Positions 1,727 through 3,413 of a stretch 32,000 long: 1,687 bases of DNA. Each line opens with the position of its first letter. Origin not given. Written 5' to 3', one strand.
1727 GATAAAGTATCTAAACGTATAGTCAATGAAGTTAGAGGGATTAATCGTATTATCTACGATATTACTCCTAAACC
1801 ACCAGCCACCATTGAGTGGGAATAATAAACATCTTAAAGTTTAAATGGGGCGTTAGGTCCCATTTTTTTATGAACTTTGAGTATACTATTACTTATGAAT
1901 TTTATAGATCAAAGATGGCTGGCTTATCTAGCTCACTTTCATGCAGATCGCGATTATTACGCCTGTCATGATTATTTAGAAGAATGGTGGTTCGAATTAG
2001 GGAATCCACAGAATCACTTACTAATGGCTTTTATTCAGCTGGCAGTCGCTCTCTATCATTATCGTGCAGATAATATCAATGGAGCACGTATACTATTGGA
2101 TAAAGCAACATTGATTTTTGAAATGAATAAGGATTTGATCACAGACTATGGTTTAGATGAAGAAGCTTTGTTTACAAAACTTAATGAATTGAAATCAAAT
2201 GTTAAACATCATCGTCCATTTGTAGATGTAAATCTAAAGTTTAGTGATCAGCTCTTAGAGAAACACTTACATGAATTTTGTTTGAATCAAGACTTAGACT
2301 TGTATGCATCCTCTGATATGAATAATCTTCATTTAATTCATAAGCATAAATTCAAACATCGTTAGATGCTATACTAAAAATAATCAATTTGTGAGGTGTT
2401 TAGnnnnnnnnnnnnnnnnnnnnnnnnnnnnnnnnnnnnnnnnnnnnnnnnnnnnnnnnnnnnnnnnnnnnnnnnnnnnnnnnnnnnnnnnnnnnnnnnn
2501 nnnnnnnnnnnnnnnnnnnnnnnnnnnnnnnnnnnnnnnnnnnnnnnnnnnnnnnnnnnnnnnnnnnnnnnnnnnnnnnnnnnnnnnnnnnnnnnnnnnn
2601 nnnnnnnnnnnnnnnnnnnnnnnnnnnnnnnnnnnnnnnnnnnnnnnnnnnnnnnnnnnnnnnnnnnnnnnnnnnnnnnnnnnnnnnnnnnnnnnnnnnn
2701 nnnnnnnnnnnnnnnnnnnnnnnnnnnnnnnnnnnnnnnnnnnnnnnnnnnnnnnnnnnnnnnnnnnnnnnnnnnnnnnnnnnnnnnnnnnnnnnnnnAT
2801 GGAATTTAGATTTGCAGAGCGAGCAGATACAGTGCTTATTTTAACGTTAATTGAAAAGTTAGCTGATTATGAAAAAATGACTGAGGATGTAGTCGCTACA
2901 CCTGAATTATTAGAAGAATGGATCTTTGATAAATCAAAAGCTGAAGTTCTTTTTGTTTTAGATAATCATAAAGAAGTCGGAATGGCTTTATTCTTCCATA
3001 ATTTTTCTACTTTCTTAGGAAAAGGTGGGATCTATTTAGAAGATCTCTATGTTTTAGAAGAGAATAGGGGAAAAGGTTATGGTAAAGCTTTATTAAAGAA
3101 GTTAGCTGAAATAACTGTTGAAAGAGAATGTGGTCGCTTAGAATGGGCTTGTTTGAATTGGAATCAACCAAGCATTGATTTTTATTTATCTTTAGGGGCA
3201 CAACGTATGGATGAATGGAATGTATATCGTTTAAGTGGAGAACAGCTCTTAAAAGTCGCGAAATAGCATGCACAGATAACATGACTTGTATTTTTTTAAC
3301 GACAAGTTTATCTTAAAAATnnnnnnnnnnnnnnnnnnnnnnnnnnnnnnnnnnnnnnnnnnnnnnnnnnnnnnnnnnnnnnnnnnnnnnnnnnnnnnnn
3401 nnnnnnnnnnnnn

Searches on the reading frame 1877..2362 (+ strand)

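Call 12: search_protein_families(library=pfam, proteins=[window:1877-2362:+], max_evalue=0.001)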
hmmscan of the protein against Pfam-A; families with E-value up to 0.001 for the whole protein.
window:1877-2362:+ (162 aa): 1 family
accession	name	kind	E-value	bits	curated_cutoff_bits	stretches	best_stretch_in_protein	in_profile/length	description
PF03745.19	DUF309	-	9.3e-17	60.9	27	1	16-73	3-59/59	Domain of unknown function (DUF309)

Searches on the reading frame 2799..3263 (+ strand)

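Call 12: search_protein_families(library=pfam, proteins=[window:2799-3263:+], max_evalue=0.001)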
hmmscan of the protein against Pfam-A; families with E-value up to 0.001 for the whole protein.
window:2799-3263:+ (155 aa): 5 families
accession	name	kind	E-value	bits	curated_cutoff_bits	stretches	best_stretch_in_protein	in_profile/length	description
PF00583.31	Acetyltransf_1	-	4.8e-17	62.7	20.7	1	35-133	21-115/116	Acetyltransferase (GNAT) family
PF13508.13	Acetyltransf_7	-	7.4e-11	42.7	27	1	50-133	4-81/84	Acetyltransferase (GNAT) domain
PF08445.16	FR47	-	5.7e-06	26.7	22.1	1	79-138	23-81/86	FR47-like protein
PF13673.13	Acetyltransf_10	-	0.00015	22.2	23.6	1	34-133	18-106/128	Acetyltransferase (GNAT) domain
PF13302.13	Acetyltransf_3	-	0.00054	21.1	25.4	1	30-134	30-137/138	Acetyltransferase (GNAT) domain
